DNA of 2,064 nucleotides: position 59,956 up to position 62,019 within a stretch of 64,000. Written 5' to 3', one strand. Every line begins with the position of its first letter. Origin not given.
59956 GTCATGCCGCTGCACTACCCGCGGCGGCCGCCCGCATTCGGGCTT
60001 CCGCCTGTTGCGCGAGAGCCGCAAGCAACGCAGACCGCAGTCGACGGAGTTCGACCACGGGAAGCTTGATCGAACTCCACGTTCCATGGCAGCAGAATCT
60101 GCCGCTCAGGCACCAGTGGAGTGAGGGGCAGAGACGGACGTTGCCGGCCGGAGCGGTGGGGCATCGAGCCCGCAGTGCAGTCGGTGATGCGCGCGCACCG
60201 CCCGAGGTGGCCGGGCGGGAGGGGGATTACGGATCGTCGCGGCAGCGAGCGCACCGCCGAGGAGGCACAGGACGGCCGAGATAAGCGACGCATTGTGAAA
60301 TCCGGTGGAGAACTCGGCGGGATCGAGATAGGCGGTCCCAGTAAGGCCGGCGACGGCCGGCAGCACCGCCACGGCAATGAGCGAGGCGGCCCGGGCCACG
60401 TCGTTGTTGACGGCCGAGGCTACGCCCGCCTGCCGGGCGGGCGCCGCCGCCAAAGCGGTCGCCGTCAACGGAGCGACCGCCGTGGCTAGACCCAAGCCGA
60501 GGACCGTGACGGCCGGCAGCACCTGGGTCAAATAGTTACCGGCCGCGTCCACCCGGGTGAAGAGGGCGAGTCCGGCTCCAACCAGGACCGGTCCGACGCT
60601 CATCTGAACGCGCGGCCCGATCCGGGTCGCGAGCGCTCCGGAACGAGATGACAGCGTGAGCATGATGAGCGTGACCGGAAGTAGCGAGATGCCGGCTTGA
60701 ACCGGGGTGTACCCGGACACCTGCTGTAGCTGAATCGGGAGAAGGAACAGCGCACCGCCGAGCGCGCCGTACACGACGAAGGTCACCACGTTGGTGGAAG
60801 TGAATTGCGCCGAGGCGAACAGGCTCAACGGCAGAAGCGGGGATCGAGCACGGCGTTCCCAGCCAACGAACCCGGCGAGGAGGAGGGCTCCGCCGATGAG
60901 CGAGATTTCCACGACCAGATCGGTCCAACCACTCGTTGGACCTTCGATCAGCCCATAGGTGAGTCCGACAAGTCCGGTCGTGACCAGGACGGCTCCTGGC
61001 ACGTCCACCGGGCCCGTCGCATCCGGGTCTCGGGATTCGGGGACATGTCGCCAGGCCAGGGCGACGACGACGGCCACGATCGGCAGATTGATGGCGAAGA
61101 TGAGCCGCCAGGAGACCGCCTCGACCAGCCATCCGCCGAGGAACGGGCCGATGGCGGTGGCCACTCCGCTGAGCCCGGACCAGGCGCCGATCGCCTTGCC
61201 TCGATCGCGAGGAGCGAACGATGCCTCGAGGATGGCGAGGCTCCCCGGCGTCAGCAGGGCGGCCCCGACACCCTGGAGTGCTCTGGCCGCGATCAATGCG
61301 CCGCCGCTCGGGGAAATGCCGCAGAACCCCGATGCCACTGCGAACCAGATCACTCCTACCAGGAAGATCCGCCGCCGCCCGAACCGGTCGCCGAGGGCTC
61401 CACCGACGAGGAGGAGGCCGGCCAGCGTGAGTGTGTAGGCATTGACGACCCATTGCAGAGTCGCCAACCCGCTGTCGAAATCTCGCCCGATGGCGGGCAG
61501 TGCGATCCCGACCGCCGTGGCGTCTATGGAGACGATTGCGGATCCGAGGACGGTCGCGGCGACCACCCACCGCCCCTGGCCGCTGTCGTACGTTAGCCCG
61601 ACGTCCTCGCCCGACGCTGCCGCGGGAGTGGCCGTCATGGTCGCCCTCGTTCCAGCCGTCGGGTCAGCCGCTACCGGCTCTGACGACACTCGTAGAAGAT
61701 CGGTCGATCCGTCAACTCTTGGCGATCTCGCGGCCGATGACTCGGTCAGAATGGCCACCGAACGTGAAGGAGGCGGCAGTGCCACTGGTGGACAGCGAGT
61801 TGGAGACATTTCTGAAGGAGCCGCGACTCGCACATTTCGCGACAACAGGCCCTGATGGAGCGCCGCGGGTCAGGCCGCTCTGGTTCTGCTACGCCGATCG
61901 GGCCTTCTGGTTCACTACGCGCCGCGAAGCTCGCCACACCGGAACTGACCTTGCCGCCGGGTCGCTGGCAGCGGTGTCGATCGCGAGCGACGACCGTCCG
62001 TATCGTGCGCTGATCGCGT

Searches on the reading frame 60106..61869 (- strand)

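Call 58: search_protein_families(library=pfam, proteins=[window:60106-61869:-], max_evalue=0.00001)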
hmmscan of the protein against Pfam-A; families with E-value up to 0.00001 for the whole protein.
window:60106-61869:- (587 aa): 3 families
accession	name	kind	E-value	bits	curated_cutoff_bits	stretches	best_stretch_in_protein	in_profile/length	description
PF07690.21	MFS_1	-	9.6e-55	186.3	33.4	1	107-496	2-342/347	Major Facilitator Superfamily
PF05977.19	MFS_3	-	1.9e-07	30.3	27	1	141-275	50-190/524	Transmembrane secretion effector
PF06609.19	TRI12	-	4.9e-06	25.7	23.2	1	115-375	62-330/599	Fungal trichothecene efflux pump (TRI12)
